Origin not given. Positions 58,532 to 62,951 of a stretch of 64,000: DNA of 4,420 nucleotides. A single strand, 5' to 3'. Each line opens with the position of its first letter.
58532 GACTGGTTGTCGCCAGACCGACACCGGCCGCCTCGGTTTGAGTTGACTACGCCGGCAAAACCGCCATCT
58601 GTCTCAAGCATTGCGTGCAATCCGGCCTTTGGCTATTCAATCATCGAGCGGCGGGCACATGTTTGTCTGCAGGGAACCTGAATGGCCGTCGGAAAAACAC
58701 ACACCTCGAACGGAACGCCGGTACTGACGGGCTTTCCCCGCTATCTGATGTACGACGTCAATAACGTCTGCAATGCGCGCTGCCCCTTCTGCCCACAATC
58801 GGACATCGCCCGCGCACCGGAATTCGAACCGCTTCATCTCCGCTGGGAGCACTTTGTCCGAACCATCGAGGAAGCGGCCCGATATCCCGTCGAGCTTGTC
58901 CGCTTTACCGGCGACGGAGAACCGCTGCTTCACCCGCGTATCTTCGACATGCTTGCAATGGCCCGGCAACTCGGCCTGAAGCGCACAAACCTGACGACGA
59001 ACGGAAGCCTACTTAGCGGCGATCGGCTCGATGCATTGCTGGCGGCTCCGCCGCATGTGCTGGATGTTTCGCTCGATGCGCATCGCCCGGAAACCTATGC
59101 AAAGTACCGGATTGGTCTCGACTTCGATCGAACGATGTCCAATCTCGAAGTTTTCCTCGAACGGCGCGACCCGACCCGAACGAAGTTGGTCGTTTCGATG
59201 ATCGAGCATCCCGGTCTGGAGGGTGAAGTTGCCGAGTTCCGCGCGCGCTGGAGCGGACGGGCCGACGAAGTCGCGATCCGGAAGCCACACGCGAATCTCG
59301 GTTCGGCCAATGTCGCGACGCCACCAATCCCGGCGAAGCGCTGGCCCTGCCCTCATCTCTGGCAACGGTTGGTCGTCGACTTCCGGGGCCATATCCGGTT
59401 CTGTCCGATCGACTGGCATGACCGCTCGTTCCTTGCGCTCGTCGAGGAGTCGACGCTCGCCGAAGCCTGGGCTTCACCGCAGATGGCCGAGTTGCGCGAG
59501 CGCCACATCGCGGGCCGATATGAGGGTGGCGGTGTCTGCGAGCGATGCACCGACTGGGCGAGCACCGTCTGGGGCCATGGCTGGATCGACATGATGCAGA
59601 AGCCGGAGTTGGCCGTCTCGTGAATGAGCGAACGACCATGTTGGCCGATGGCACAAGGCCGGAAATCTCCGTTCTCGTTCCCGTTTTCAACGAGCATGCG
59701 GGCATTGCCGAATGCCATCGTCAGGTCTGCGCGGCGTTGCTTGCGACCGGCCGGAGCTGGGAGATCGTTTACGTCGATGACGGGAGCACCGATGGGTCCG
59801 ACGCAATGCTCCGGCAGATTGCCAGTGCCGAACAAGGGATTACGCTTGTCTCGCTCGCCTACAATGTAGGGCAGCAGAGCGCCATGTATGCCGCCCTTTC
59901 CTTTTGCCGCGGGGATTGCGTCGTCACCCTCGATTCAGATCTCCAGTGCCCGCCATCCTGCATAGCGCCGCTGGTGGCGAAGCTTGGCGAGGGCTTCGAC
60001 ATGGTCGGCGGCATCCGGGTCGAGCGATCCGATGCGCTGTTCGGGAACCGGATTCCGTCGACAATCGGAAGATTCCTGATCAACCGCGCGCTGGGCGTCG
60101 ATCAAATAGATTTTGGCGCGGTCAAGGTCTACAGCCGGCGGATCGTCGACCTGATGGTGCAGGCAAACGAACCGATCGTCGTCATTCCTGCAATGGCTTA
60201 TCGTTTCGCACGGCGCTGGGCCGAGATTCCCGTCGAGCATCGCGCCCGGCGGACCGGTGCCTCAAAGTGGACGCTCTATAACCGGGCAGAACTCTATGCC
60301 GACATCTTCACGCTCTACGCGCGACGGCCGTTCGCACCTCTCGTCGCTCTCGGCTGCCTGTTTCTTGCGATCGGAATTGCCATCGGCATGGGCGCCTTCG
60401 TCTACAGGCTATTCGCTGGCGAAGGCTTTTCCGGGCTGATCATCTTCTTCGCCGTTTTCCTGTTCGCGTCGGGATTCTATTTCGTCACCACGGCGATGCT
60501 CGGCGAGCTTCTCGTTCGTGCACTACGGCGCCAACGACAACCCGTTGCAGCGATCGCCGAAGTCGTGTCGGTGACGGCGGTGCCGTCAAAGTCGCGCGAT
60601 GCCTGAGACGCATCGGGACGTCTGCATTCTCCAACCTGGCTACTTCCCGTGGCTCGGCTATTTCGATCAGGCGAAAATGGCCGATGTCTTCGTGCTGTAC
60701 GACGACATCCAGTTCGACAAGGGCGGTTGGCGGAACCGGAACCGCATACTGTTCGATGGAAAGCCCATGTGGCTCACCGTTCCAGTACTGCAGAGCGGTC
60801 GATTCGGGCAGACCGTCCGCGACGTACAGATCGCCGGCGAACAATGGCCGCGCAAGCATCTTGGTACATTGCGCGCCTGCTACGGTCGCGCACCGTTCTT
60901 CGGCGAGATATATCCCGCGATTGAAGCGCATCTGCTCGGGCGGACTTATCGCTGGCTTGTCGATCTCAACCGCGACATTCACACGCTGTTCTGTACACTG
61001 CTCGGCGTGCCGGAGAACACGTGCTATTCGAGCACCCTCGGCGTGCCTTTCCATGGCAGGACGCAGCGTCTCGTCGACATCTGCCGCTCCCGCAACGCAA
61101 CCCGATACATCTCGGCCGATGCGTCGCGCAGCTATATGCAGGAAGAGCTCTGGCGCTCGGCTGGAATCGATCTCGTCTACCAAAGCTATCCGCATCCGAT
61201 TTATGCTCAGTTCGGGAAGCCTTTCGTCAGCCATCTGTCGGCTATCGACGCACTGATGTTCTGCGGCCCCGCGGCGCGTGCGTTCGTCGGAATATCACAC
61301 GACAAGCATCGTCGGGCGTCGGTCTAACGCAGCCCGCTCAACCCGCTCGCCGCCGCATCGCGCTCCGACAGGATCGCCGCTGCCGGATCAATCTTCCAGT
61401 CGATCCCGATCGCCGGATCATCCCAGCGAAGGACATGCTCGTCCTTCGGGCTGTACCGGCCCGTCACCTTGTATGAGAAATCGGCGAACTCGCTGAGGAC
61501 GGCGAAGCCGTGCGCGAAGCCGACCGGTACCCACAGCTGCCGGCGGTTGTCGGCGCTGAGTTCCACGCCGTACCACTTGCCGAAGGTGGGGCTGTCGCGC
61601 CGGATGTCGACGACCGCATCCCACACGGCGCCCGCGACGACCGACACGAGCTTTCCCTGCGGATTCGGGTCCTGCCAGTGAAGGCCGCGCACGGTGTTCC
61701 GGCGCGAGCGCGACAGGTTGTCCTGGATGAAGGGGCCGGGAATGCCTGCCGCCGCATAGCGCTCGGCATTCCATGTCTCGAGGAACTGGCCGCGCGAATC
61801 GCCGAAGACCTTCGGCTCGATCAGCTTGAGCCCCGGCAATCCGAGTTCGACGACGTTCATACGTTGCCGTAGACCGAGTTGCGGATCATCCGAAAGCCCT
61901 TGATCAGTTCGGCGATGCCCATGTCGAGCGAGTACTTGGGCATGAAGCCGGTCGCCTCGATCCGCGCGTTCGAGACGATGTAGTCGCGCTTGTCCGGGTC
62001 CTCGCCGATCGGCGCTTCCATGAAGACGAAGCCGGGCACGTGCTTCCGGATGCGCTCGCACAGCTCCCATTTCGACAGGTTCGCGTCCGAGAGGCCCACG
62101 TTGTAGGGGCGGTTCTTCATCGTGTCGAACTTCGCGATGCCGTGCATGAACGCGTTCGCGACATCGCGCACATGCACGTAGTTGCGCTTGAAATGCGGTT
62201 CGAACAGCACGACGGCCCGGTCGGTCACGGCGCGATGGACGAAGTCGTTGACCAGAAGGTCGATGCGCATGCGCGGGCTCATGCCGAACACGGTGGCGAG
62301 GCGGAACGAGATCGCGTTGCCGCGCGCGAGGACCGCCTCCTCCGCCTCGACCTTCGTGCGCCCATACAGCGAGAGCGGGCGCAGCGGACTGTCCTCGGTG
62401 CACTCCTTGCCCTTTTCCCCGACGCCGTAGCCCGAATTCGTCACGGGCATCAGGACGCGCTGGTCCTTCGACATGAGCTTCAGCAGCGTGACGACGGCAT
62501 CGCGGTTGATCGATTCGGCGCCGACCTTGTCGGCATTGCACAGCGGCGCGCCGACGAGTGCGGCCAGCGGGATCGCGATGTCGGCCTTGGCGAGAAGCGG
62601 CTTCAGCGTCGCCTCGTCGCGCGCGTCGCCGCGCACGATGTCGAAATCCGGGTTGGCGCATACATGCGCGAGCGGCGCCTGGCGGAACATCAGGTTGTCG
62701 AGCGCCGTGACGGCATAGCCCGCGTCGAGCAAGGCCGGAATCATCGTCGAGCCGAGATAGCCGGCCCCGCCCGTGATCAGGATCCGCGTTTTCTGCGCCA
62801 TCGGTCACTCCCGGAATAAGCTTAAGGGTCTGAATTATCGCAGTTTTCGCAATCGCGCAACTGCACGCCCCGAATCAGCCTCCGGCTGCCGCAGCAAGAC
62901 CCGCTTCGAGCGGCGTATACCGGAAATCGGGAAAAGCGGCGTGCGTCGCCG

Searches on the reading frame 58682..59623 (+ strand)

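Call 89: search_protein_families(library=pfam, proteins=[window:58682-59623:+], max_evalue=0.01)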
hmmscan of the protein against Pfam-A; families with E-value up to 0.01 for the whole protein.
window:58682-59623:+ (313 aa): 2 families
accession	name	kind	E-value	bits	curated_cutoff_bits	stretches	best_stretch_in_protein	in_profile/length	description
PF04055.27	Radical_SAM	-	2.1e-19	70.8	29.5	1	27-164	4-143/166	Radical SAM superfamily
PF13186.11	SPASM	-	2.2e-06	28.3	21.5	1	223-290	1-67/67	Iron-sulfur cluster-binding domain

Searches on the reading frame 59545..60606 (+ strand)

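Call 89: search_protein_families(library=pfam, proteins=[window:59545-60606:+], max_evalue=0.01)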
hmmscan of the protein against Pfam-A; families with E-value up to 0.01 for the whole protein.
window:59545-60606:+ (353 aa): 2 families
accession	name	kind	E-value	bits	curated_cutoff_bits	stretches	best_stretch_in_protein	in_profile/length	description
PF00535.33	Glycos_transf_2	-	1.2e-31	110.4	23.3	1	42-178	1-140/168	Glycosyl transferase family 2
PF13641.12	Glyco_tranf_2_3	-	6.1e-07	30.1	27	1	39-170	1-131/230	Glycosyltransferase like family 2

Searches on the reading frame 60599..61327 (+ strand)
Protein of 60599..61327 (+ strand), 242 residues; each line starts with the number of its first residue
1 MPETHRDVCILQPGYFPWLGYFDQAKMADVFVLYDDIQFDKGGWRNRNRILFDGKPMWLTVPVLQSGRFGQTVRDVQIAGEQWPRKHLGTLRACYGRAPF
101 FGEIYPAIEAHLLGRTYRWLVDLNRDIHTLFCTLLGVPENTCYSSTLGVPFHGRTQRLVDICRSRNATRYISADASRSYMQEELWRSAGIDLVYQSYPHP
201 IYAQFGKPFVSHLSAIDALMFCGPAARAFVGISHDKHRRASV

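Call 89: search_protein_families(library=pfam, proteins=[window:60599-61327:+], max_evalue=0.01)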
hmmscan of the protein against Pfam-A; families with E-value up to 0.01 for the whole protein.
window:60599-61327:+ (242 aa): 1 family
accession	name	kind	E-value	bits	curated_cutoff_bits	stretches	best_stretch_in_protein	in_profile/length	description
PF08889.16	WbqC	-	2.3e-67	227.4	21.3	1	12-227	1-216/218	WbqC-like protein family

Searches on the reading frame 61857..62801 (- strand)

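Call 89: search_protein_families(library=pfam, proteins=[window:61857-62801:-], max_evalue=0.01)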
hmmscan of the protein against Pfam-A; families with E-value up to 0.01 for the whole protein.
window:61857-62801:- (314 aa): 6 families
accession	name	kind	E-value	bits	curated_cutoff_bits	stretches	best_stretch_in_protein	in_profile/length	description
PF01370.27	Epimerase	-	9.3e-31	107.5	20.9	1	7-236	1-240/240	NAD dependent epimerase/dehydratase family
PF16363.11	GDP_Man_Dehyd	-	8.4e-16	58.8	27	1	8-220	1-235/332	GDP-mannose 4,6 dehydratase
PF04321.23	RmlD_sub_bind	-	5.8e-14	52.3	27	1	6-198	2-174/287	RmlD substrate binding domain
PF05368.20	NmrA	-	1.2e-07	32.1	27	1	3-77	1-74/298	NmrA-like family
PF01073.25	3Beta_HSD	-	1.9e-06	27.6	22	1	8-173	1-183/280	3-beta hydroxysteroid dehydrogenase/isomerase family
PF13460.12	NAD_binding_10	-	4.7e-05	23.8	27.2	1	11-157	1-131/184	NAD(P)H-binding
